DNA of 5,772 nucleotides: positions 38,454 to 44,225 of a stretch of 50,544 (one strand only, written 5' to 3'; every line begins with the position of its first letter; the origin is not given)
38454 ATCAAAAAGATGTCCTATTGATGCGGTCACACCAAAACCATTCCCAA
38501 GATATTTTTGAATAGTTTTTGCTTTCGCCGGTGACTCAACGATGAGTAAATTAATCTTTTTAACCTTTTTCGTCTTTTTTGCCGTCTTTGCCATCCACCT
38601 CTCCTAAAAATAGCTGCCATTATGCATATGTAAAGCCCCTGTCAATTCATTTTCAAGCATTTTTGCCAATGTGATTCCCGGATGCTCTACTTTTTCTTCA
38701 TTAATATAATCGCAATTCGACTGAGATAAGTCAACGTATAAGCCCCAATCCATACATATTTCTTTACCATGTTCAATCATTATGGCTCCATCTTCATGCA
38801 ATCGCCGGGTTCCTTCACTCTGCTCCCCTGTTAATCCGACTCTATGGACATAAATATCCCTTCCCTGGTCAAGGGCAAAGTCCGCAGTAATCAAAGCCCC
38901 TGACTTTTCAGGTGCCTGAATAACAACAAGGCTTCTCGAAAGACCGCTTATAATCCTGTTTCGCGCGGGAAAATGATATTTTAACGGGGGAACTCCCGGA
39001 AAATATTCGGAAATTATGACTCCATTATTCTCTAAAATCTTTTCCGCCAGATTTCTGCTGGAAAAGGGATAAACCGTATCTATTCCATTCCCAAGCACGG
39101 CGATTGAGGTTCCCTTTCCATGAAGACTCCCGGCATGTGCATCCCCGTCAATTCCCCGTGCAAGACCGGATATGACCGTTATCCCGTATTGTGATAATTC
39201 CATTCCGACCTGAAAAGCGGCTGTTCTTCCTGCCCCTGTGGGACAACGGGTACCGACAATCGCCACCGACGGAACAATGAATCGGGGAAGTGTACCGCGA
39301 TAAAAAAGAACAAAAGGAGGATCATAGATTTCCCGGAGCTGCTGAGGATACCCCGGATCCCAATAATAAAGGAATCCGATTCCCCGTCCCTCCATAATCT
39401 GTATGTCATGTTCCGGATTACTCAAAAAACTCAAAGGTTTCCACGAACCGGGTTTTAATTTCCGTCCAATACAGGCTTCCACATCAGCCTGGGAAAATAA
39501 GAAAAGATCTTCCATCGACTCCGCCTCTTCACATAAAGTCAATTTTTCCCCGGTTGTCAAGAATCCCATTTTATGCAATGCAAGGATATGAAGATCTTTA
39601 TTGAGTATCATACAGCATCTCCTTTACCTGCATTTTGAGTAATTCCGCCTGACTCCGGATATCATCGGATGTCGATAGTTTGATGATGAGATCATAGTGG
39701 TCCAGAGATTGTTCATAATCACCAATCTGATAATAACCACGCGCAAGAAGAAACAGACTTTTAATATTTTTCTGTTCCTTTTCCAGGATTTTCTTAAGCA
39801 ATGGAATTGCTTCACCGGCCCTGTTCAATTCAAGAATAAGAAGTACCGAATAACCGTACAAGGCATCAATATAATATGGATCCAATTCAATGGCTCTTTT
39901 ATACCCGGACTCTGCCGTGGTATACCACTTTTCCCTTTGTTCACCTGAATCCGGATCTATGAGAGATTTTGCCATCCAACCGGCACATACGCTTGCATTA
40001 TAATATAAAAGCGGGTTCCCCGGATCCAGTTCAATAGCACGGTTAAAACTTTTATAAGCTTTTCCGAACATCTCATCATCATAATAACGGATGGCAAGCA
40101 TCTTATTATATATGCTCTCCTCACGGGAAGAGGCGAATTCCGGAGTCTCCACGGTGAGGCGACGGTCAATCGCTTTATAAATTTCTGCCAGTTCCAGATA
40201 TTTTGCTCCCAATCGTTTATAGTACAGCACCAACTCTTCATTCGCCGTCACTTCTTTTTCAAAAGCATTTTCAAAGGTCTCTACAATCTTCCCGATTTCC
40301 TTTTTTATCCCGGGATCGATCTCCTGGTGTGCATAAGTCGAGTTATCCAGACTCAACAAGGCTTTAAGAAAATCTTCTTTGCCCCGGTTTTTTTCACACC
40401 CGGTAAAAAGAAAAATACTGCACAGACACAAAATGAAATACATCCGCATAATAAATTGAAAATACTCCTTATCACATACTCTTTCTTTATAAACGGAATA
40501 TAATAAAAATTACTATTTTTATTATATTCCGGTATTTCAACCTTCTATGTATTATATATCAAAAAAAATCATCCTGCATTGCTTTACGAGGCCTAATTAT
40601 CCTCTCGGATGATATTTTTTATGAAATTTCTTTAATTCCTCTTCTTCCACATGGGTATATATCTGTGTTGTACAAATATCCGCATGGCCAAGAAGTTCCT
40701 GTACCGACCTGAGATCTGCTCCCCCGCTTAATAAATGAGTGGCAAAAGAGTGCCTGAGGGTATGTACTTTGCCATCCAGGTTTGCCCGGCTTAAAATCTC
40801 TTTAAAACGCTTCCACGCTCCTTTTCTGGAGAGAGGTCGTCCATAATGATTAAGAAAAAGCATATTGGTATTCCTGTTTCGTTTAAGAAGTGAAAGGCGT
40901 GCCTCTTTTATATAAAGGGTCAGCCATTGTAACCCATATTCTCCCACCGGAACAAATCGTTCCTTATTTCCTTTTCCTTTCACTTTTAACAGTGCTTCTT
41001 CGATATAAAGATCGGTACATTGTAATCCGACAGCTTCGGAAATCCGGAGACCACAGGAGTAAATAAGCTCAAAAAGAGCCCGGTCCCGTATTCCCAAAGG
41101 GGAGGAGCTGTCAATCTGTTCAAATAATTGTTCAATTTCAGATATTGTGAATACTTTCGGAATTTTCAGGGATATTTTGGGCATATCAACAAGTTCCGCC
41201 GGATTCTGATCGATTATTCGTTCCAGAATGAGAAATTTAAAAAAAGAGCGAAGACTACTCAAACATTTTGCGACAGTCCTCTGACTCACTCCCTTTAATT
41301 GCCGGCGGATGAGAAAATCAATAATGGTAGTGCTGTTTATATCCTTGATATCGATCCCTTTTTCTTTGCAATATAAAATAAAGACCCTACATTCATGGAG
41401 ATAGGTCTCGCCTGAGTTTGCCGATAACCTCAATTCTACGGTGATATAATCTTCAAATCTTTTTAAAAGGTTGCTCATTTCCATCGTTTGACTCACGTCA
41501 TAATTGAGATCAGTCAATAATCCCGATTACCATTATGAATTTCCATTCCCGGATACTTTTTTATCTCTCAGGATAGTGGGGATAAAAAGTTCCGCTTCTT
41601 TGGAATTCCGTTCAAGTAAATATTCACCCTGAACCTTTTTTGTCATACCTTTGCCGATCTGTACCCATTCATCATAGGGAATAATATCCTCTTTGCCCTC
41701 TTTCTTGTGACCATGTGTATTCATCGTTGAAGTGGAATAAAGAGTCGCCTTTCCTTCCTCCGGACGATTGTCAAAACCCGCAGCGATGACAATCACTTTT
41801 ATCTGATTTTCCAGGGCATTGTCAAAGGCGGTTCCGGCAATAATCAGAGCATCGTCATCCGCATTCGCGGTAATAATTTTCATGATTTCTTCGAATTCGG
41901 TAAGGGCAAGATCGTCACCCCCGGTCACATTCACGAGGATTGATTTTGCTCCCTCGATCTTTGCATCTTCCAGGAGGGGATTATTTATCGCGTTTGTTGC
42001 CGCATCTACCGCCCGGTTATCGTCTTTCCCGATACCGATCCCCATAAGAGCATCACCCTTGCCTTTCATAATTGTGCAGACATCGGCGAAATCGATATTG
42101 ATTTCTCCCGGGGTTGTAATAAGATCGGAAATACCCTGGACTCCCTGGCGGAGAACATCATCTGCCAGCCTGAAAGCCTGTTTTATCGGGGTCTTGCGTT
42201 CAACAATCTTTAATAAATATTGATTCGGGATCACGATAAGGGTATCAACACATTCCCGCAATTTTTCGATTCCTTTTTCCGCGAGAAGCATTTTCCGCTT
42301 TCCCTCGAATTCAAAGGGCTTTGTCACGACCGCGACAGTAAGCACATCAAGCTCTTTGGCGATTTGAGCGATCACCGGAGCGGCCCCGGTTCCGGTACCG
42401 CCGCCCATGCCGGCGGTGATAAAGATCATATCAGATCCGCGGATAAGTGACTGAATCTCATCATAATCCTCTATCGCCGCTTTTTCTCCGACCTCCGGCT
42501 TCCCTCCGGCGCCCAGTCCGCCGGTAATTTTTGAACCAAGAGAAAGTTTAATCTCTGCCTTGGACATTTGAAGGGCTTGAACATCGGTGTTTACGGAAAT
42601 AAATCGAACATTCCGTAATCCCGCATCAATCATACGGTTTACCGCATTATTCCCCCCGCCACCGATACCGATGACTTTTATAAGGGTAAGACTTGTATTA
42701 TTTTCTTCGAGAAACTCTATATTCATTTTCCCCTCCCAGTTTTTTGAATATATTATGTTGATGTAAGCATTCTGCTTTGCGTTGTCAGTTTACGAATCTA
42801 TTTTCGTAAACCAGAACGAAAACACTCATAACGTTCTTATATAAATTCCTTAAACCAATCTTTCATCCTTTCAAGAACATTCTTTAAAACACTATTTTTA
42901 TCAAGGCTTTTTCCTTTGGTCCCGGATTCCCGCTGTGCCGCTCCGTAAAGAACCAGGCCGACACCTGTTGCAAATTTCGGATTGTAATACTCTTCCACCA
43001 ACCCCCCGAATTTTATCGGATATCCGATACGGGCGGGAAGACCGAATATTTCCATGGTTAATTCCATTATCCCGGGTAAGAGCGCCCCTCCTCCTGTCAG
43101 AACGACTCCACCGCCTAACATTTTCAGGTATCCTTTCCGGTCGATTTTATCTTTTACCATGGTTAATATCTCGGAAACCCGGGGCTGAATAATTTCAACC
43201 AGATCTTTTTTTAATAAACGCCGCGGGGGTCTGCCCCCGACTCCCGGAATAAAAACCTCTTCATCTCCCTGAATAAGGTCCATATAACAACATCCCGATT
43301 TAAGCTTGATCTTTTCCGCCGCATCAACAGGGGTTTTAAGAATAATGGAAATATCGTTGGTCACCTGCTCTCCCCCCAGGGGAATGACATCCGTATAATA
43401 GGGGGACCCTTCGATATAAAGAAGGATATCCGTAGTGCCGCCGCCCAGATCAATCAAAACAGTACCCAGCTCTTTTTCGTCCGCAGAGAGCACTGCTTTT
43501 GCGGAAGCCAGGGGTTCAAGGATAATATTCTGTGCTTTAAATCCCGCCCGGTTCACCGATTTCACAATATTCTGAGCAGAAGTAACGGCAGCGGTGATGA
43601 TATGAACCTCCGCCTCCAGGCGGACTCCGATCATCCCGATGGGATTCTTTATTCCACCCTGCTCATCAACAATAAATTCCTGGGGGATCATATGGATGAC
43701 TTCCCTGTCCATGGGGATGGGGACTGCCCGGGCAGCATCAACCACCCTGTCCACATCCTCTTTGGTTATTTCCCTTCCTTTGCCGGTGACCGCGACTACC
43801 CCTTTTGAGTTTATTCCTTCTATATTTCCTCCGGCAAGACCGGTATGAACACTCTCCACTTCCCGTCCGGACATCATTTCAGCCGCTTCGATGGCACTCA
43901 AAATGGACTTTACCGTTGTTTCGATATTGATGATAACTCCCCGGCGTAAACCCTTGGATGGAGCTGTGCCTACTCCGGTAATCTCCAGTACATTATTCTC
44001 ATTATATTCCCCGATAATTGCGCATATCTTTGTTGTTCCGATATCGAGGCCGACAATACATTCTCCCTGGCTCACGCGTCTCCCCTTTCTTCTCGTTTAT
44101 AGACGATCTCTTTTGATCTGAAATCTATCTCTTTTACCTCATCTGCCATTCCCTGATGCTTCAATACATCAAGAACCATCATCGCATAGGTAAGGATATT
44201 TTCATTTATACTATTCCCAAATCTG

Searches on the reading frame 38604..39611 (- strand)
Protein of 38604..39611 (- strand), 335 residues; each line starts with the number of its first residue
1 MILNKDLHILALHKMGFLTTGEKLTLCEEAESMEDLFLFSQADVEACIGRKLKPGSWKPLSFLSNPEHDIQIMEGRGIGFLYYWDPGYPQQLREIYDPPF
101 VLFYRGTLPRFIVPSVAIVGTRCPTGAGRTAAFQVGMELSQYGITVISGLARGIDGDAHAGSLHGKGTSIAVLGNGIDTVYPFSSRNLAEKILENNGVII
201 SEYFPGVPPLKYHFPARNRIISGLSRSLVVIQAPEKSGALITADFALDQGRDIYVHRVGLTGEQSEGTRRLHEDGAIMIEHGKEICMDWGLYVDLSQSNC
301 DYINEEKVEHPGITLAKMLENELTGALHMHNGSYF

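Call 57: search_protein_families(library=pfam, proteins=[window:38604-39611:-], max_evalue=0.0001)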
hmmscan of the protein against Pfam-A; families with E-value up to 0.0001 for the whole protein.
window:38604-39611:- (335 aa): 1 family
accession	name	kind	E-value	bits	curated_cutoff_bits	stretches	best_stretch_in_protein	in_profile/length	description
PF02481.21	DNA_processg_A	-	3.7e-73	245.6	29.6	1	74-279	3-210/212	DNA recombination-mediator protein A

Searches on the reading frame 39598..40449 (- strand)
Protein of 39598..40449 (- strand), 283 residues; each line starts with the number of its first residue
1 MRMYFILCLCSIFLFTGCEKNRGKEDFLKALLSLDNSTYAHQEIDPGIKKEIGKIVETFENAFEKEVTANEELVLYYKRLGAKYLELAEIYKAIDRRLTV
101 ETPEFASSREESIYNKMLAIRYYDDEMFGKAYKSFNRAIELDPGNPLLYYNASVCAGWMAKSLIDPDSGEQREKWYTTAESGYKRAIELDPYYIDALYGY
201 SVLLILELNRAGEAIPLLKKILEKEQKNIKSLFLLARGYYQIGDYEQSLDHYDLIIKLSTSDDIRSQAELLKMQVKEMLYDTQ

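Call 57: search_protein_families(library=pfam, proteins=[window:39598-40449:-], max_evalue=0.0001)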
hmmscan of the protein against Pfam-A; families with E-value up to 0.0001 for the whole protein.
window:39598-40449:- (283 aa): 8 families
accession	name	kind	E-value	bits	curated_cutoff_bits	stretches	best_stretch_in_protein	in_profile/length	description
PF13431.12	TPR_17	-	1.3e-11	44.3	24.4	0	183-214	2-32/34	Tetratricopeptide repeat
PF14559.12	TPR_19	-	5.2e-11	43.1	25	1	207-253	3-49/68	Tetratricopeptide repeat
PF23914.1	TPR_CcmH_CycH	-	8.4e-11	42.4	42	1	176-265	66-157/158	Cytochrome c-type biogenesis protein H TPR domain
PF07719.23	TPR_2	-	1.8e-09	37.4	27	0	117-145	6-34/34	Tetratricopeptide repeat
PF00515.34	TPR_1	-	1.6e-08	34.4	27.8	0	122-145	11-34/34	Tetratricopeptide repeat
PF13414.12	TPR_11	-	6.4e-08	32.6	26.8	0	122-151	4-33/42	TPR repeat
PF13428.12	TPR_14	-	1.1e-07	32.2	23.5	0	117-151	6-40/44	Tetratricopeptide repeat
PF12895.13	ANAPC3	-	5.8e-05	23.7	27.2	0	176-252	5-79/82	Anaphase-promoting complex, cyclosome, subunit 3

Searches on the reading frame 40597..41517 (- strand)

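Call 57: search_protein_families(library=pfam, proteins=[window:40597-41517:-], max_evalue=0.0001)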
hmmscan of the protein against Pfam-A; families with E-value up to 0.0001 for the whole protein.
window:40597-41517:- (306 aa): 4 families
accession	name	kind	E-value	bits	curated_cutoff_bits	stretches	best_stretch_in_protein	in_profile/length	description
PF00589.27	Phage_integrase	-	1.2e-45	155.8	27.1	1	122-293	2-171/172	Phage integrase family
PF02899.23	Phage_int_SAM_1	-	4e-15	56.3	22.3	1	18-99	1-82/83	Phage integrase, N-terminal SAM-like domain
PF13495.12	Phage_int_SAM_4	-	6.5e-07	30.1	27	1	17-96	1-78/85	Phage integrase, N-terminal SAM-like domain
PF13102.12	Phage_int_SAM_5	-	1.1e-05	26.1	22.3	1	17-107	2-93/98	Phage integrase SAM-like domain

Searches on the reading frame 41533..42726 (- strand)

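Call 57: search_protein_families(library=pfam, proteins=[window:41533-42726:-], max_evalue=0.0001)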
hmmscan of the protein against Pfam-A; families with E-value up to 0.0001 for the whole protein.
window:41533-42726:- (397 aa): 2 families
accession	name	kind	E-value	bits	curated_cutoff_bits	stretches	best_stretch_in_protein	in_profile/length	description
PF00091.31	Tubulin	-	6.1e-51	173.9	33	1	16-175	2-189/190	Tubulin/FtsZ family, GTPase domain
PF12327.13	FtsZ_C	-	8e-31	106.6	27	1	224-319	1-95/95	FtsZ family, C-terminal domain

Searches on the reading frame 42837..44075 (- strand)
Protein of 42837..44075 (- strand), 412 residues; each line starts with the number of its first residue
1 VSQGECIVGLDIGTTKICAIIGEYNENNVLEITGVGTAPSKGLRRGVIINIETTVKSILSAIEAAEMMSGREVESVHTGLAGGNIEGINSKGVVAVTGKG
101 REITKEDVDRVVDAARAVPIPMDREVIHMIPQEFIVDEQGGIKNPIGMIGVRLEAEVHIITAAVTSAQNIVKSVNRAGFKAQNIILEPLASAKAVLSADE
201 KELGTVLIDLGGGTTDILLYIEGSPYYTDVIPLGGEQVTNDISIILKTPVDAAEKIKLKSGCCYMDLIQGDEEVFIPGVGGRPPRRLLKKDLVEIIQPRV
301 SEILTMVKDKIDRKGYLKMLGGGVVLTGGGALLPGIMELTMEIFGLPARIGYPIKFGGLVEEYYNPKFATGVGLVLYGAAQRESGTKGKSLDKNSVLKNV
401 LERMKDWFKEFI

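Call 57: search_protein_families(library=pfam, proteins=[window:42837-44075:-], max_evalue=0.0001)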
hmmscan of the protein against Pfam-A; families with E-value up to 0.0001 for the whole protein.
window:42837-44075:- (412 aa): 4 families
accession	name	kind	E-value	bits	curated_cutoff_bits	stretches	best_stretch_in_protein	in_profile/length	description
PF14450.12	FtsA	-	1.1e-46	158.8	31.8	2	206-373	1-127/127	Cell division protein FtsA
PF02491.25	SHS2_FTSA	-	4.9e-33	113.8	25.4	1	82-161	1-79/79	SHS2 domain inserted in FTSA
PF06723.19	MreB_Mbl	-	2.1e-11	43.7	27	1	168-350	110-303/327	MreB/Mbl protein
PF11104.14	PilM_2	-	9.2e-05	22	27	0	170-260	141-237/340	Type IV pilus assembly protein PilM;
